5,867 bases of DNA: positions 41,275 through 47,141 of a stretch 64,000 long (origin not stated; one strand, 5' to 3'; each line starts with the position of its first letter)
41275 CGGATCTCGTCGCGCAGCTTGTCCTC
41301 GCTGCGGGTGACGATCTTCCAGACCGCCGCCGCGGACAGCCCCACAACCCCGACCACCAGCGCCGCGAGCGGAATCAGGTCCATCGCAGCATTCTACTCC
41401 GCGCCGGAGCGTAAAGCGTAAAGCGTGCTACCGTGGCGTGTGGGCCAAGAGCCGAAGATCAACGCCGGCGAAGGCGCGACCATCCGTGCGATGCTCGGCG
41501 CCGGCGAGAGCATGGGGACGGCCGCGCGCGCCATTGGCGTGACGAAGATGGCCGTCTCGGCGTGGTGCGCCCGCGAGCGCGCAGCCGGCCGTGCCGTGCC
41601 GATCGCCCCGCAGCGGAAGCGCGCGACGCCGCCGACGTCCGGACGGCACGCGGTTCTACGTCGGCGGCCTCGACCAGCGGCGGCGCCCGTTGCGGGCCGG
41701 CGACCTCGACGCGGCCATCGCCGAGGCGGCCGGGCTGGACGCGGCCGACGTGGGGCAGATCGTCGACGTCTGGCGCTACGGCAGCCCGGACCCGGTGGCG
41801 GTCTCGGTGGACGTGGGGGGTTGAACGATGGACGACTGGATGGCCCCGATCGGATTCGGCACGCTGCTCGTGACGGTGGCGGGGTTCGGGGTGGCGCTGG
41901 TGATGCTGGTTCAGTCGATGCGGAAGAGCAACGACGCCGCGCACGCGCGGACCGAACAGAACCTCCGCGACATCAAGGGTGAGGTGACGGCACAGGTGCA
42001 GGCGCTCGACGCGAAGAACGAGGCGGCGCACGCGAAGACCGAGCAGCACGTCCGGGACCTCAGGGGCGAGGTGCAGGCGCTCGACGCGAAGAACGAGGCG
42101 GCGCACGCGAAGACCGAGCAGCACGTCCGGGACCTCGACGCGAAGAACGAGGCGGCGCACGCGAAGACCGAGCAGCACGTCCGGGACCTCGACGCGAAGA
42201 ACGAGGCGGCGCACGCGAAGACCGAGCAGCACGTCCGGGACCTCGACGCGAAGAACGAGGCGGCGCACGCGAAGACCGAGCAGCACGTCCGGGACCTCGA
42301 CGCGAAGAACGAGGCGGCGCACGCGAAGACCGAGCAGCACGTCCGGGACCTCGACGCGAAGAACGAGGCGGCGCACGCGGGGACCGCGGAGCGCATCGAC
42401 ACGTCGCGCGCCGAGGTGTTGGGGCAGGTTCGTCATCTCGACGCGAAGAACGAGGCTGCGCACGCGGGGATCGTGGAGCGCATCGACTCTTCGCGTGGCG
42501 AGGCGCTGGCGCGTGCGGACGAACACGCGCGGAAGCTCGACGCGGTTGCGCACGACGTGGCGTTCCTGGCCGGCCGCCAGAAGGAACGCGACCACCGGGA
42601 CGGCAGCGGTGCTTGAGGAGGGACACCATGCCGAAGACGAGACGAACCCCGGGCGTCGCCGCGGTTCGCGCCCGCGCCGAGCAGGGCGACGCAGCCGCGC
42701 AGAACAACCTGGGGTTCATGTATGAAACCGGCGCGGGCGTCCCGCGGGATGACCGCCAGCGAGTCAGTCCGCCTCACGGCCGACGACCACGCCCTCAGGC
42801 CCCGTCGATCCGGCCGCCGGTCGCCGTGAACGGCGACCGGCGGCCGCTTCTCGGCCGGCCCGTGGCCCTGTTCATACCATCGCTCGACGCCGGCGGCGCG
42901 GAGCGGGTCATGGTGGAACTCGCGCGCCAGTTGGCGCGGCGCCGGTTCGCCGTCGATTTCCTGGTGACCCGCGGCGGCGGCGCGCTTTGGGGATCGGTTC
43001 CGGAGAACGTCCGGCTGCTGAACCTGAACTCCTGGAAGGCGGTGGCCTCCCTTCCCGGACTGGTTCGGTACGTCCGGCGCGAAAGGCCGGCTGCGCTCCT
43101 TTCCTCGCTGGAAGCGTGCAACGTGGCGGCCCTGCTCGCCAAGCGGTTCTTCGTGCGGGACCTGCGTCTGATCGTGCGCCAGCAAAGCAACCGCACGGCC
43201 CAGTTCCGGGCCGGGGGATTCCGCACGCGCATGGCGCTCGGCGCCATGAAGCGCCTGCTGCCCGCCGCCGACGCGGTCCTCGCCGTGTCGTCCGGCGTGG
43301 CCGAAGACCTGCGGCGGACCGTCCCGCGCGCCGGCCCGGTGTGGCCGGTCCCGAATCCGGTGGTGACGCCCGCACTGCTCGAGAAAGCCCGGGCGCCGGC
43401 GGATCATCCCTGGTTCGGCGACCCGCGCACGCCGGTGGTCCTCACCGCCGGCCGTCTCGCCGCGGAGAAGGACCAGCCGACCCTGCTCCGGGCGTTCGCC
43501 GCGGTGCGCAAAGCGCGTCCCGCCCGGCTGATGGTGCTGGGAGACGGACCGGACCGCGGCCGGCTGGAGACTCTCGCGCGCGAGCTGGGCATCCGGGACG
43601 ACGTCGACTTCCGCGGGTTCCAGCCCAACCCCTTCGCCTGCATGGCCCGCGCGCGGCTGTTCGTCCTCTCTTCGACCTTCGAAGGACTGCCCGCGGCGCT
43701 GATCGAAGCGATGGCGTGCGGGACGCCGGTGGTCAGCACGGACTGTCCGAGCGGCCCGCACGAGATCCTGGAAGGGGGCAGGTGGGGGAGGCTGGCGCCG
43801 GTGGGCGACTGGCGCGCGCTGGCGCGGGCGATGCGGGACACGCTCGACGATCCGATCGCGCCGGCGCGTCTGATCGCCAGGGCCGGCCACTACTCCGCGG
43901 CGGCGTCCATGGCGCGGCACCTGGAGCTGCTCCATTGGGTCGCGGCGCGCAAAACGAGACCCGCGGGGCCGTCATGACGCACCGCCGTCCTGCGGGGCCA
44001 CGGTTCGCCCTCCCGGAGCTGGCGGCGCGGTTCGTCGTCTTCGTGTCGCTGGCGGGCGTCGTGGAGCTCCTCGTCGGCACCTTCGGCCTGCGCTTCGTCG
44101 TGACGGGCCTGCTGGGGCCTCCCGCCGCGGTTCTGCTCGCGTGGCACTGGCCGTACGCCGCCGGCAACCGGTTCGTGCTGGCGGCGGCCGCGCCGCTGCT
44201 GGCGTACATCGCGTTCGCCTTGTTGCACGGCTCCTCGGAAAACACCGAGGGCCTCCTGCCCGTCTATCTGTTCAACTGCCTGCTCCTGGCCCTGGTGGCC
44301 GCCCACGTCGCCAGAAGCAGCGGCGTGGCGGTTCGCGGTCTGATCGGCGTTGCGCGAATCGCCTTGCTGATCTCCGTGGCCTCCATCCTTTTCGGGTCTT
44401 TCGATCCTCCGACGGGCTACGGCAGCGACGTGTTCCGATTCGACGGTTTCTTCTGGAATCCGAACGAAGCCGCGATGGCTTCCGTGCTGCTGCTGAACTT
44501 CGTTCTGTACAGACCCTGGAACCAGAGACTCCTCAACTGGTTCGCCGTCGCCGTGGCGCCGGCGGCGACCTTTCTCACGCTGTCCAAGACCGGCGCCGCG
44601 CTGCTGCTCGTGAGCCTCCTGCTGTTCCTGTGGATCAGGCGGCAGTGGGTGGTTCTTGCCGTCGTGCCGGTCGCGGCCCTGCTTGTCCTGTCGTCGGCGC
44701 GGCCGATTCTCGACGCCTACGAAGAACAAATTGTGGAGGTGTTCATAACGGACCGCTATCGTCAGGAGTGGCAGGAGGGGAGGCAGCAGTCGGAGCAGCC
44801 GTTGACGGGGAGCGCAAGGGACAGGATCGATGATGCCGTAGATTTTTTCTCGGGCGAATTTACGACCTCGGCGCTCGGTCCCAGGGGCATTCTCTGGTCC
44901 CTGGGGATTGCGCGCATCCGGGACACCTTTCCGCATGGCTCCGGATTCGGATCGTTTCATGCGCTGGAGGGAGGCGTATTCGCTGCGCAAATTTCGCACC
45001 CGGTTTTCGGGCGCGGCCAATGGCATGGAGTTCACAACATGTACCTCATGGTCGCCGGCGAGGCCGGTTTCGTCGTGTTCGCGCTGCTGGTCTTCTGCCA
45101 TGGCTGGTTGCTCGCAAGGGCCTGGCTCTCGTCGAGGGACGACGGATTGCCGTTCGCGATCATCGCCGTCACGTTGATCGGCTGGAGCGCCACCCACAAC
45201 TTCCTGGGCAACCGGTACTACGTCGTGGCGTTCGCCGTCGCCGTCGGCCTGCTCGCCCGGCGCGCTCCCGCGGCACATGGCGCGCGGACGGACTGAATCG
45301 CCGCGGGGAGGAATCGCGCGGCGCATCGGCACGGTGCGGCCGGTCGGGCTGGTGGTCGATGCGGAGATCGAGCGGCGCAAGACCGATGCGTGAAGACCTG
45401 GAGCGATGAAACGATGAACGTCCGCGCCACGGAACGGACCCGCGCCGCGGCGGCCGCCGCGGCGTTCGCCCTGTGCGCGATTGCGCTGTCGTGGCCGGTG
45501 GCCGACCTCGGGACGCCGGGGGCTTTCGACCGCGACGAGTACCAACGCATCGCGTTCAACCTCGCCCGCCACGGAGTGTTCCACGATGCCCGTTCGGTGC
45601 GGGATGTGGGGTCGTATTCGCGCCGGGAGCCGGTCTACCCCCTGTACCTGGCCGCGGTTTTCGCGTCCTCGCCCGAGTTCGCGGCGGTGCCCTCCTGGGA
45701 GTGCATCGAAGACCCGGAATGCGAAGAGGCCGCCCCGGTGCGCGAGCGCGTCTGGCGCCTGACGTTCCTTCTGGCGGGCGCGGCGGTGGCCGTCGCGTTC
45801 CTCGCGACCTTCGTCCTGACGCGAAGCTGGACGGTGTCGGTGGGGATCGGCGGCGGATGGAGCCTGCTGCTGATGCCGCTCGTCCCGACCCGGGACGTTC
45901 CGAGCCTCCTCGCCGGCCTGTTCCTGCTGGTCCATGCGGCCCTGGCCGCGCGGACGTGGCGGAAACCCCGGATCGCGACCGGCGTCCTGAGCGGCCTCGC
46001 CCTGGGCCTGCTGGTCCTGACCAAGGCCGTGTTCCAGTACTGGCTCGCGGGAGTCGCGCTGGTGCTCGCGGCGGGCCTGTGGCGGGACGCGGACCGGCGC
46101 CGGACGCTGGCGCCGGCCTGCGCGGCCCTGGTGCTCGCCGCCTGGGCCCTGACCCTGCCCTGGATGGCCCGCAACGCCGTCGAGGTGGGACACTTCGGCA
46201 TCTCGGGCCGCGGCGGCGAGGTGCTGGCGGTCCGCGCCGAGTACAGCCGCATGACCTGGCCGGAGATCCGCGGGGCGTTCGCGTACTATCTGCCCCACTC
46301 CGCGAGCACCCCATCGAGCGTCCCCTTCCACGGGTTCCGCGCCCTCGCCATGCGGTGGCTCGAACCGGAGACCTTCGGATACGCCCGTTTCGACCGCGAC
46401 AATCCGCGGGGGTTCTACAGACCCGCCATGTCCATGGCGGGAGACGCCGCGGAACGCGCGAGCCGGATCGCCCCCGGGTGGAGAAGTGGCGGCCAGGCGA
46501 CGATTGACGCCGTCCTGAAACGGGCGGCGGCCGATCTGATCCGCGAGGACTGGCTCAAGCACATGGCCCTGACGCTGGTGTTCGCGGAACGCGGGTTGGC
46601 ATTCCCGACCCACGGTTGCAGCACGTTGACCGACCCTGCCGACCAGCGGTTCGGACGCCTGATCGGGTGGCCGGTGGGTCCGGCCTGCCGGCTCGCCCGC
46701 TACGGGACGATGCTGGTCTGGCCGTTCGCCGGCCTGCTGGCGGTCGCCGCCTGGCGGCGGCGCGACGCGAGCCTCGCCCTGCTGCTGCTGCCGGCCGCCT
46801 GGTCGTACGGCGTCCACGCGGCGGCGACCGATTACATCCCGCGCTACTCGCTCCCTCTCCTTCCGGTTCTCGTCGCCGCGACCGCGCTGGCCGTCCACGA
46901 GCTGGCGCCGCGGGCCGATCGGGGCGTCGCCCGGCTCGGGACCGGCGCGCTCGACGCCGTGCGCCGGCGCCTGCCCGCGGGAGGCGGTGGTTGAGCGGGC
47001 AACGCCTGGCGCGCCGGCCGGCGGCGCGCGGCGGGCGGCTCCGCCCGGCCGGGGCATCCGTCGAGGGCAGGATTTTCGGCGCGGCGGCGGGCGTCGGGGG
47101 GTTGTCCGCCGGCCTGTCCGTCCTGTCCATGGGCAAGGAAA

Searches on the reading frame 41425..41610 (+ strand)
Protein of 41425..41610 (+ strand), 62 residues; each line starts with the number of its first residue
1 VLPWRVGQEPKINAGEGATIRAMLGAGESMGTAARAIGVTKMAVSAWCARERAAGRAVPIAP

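Call 34: search_protein_families(library=phrogs, proteins=[window:41425-41610:+], max_evalue=0.1)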
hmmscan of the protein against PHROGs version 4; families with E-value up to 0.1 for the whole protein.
window:41425-41610:+ (62 aa): 3 families
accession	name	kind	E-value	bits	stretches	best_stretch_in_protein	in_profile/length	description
phrog_664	-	DNA, RNA and nucleotide metabolism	0.0028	18.5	1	10-56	83-129/210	DNA binding protein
phrog_5536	-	unknown function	0.0093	16.8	1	12-51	6-45/172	-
phrog_7061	-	DNA, RNA and nucleotide metabolism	0.014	16.9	1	33-50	50-67/70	HTH DNA binding protein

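Call 35: search_protein_families(library=padloc, proteins=[window:41425-41610:+], max_evalue=0.1)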
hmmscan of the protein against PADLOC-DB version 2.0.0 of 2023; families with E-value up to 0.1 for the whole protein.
window:41425-41610:+ (62 aa): 0 families

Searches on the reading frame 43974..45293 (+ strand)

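Call 12: search_protein_families(library=pfam, proteins=[window:43974-45293:+], max_evalue=0.001)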
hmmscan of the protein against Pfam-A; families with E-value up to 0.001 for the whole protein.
window:43974-45293:+ (440 aa): 1 family
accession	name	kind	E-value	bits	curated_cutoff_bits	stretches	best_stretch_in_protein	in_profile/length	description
PF04932.20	Wzy_C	-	6.2e-10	39.5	31.7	1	191-373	2-149/149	O-Antigen ligase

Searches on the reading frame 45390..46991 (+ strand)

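Call 12: search_protein_families(library=pfam, proteins=[window:45390-46991:+], max_evalue=0.001)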
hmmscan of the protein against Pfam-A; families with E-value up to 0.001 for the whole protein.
window:45390-46991:+ (534 aa): 1 family
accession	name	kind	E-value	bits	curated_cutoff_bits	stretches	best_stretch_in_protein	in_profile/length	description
PF05857.17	TraX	-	2.4e-05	24.8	25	1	177-271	89-184/217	TraX protein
